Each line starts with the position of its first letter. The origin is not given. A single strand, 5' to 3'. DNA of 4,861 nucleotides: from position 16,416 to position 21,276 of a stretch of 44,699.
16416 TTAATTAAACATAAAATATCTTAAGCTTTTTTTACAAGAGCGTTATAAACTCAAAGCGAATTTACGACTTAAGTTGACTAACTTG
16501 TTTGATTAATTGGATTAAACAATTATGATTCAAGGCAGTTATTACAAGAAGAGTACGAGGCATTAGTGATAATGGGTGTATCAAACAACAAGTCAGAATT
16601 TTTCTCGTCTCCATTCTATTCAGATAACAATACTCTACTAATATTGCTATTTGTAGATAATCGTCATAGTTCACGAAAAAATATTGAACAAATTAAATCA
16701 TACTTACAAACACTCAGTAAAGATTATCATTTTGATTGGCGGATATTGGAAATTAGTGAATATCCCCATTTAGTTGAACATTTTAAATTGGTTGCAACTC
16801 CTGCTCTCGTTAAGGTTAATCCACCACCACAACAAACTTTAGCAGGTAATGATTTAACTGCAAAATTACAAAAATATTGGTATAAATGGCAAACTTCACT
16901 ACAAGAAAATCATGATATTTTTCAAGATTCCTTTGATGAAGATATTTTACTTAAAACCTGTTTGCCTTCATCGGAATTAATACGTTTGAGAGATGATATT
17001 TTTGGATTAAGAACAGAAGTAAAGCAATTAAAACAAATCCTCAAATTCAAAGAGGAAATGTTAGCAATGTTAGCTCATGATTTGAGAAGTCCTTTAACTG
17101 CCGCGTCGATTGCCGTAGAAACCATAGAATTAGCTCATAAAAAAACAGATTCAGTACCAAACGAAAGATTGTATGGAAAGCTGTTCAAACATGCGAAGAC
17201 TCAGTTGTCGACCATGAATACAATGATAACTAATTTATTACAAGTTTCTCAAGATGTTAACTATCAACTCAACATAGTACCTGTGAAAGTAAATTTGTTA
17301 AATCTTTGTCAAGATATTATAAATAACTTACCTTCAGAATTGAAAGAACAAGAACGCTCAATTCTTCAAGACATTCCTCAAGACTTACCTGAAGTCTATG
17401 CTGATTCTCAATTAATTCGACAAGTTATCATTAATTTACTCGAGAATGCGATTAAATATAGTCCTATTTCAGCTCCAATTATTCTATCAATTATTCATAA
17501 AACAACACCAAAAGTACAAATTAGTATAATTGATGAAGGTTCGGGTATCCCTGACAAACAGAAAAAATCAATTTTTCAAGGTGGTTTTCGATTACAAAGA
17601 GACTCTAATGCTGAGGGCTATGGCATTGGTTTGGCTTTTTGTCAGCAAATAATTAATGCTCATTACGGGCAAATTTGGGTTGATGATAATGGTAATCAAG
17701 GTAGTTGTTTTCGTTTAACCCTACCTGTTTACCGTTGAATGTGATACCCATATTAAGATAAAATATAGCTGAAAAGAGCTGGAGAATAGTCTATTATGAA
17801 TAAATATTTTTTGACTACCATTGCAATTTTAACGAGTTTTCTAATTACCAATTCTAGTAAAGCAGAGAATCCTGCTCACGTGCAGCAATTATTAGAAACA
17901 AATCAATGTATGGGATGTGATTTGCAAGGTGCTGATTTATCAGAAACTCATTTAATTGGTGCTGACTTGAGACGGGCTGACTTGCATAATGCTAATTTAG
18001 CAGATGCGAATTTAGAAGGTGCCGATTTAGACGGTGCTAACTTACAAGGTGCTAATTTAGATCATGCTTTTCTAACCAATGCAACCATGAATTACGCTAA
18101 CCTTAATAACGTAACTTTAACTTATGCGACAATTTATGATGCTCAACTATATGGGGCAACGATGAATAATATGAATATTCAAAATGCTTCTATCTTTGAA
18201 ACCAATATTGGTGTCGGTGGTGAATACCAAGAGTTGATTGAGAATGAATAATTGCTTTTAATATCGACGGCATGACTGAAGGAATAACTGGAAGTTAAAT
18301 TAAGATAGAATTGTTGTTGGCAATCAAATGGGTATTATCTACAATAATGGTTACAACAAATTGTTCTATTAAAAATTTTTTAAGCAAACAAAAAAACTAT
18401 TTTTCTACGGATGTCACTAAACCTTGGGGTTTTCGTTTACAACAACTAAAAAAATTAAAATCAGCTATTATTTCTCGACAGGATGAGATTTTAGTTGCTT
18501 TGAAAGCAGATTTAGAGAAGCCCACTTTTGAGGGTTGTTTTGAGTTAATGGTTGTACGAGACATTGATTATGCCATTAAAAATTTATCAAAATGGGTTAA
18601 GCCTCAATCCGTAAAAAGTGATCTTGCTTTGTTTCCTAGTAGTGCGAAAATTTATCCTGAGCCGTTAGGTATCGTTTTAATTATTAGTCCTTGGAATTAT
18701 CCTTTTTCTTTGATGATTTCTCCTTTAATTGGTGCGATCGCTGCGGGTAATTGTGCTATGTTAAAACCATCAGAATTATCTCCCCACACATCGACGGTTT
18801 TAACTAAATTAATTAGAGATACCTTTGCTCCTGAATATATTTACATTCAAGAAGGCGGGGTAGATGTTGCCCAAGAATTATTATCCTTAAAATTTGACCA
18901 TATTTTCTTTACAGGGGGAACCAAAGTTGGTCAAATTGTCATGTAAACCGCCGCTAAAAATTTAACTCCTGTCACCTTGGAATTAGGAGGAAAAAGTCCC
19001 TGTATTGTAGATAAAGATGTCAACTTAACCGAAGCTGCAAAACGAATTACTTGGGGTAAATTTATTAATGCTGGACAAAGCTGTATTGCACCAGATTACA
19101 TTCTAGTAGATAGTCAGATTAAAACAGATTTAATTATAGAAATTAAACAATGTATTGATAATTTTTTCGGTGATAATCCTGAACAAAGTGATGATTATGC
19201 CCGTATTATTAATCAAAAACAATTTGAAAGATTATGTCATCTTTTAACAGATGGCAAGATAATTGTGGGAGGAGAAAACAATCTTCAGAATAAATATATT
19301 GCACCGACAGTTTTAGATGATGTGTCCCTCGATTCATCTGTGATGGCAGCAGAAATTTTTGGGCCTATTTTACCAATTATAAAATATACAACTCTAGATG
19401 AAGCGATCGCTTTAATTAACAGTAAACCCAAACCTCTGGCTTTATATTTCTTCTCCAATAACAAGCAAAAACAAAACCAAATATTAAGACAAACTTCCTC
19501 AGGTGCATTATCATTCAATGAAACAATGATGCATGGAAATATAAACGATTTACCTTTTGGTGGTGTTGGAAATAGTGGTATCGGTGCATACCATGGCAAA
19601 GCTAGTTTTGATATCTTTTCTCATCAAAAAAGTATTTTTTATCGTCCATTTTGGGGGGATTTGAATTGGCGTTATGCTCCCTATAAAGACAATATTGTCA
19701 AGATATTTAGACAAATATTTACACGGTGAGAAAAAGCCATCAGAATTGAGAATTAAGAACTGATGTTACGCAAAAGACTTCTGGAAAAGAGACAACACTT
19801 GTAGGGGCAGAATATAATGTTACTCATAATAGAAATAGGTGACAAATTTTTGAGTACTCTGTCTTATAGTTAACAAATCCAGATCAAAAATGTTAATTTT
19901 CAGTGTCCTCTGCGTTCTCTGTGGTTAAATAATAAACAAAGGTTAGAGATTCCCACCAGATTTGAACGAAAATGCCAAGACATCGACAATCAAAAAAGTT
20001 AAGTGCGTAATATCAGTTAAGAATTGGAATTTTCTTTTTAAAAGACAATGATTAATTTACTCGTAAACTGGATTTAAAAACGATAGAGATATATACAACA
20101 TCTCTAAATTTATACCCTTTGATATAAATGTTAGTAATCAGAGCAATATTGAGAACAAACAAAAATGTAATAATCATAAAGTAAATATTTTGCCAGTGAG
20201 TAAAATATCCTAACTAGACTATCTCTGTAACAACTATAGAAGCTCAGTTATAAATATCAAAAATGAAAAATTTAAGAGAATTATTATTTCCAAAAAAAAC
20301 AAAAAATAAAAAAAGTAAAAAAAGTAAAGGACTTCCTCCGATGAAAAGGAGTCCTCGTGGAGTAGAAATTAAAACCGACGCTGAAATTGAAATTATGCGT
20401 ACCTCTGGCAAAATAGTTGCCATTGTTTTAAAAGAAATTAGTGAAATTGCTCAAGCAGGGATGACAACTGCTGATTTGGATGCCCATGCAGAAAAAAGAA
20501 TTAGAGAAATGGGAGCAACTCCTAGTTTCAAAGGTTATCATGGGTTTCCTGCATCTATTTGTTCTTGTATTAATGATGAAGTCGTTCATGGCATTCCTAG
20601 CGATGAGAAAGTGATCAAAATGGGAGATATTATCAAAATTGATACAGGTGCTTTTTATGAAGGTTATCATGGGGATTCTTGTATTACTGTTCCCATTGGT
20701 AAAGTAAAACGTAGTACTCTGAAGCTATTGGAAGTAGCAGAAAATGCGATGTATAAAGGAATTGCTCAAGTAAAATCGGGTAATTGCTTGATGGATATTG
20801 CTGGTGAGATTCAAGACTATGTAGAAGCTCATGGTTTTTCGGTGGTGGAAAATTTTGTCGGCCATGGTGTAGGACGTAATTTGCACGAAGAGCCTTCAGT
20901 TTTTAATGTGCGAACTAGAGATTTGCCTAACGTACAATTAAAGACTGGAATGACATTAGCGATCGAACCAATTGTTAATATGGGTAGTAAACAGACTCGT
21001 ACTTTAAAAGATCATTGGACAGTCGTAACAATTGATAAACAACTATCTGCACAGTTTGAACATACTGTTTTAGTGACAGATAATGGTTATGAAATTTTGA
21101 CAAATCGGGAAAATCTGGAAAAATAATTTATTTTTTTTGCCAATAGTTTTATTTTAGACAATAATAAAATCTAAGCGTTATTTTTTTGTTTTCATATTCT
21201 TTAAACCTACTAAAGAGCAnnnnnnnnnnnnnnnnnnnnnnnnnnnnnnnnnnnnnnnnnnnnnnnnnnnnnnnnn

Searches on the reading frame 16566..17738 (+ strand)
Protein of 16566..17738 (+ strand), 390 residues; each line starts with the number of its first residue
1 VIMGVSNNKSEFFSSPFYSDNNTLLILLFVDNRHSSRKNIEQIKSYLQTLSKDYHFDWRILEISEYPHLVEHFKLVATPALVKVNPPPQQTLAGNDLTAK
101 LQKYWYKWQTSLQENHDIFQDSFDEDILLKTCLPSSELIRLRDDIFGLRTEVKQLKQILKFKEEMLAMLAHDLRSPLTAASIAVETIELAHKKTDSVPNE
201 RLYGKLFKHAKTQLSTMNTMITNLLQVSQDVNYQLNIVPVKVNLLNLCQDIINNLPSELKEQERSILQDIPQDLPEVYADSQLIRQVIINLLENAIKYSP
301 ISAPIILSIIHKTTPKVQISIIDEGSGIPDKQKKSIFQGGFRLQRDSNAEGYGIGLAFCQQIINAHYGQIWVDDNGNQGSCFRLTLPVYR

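Call 16: search_protein_families(library=pfam, proteins=[window:16566-17738:+], max_evalue=0.00001)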
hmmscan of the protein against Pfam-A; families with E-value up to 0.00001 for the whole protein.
window:16566-17738:+ (390 aa): 3 families
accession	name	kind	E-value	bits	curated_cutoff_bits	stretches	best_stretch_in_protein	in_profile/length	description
PF02518.31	HATPase_c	-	9.9e-23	81.1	26.4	1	280-388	2-109/111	Histidine kinase-, DNA gyrase B-, and HSP90-like ATPase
PF07689.18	KaiB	-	2e-22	79.2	27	1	27-108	1-82/82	KaiB domain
PF00512.31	HisKA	-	7.7e-09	35.9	26.9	1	162-229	2-62/66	His Kinase A (phospho-acceptor) domain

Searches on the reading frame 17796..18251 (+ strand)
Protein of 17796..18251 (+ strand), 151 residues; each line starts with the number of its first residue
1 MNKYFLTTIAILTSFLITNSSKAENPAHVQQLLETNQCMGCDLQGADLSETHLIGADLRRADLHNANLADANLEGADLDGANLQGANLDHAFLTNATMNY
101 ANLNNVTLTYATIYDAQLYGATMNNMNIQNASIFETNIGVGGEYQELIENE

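Call 16: search_protein_families(library=pfam, proteins=[window:17796-18251:+], max_evalue=0.00001)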
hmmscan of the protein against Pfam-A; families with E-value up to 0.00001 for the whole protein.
window:17796-18251:+ (151 aa): 3 families
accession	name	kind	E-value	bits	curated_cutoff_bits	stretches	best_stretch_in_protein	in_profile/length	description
PF00805.28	Pentapeptide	-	1.5e-35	120.7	20.2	4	38-75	3-40/40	Pentapeptide repeats (8 copies)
PF13599.13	Pentapeptide_4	-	1.3e-10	41.6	38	0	39-88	29-78/78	Pentapeptide repeat region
PF13576.12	Pentapeptide_3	-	5.7e-10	39.7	27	0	79-122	2-48/48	Pentapeptide repeats (9 copies)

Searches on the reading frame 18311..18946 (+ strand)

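Call 16: search_protein_families(library=pfam, proteins=[window:18311-18946:+], max_evalue=0.00001)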
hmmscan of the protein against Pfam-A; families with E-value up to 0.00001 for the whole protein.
window:18311-18946:+ (211 aa): 1 family
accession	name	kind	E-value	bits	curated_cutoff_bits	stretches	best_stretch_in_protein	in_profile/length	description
PF00171.27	Aldedh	-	2.2e-27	96.2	23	1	25-211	36-222/461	Aldehyde dehydrogenase family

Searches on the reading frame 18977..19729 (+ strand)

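Call 16: search_protein_families(library=pfam, proteins=[window:18977-19729:+], max_evalue=0.00001)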
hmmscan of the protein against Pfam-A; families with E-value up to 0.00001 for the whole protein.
window:18977-19729:+ (250 aa): 1 family
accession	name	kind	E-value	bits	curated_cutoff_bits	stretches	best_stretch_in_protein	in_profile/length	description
PF00171.27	Aldedh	-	1.2e-48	166.3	23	1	1-220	234-461/461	Aldehyde dehydrogenase family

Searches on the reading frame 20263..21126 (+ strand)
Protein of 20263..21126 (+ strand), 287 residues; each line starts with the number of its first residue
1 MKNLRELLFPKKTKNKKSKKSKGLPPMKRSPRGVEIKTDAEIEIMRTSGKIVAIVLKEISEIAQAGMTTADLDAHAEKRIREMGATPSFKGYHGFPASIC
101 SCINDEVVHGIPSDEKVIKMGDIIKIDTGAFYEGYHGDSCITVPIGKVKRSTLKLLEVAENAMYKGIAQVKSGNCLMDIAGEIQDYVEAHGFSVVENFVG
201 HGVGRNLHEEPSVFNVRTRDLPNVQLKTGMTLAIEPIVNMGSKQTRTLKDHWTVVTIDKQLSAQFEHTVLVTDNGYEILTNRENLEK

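Call 16: search_protein_families(library=pfam, proteins=[window:20263-21126:+], max_evalue=0.00001)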
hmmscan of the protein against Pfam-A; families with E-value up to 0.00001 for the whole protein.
window:20263-21126:+ (287 aa): 1 family
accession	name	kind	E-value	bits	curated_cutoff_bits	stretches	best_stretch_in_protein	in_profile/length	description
PF00557.29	Peptidase_M24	-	3.9e-49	167.7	23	1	43-273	1-208/208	Metallopeptidase family M24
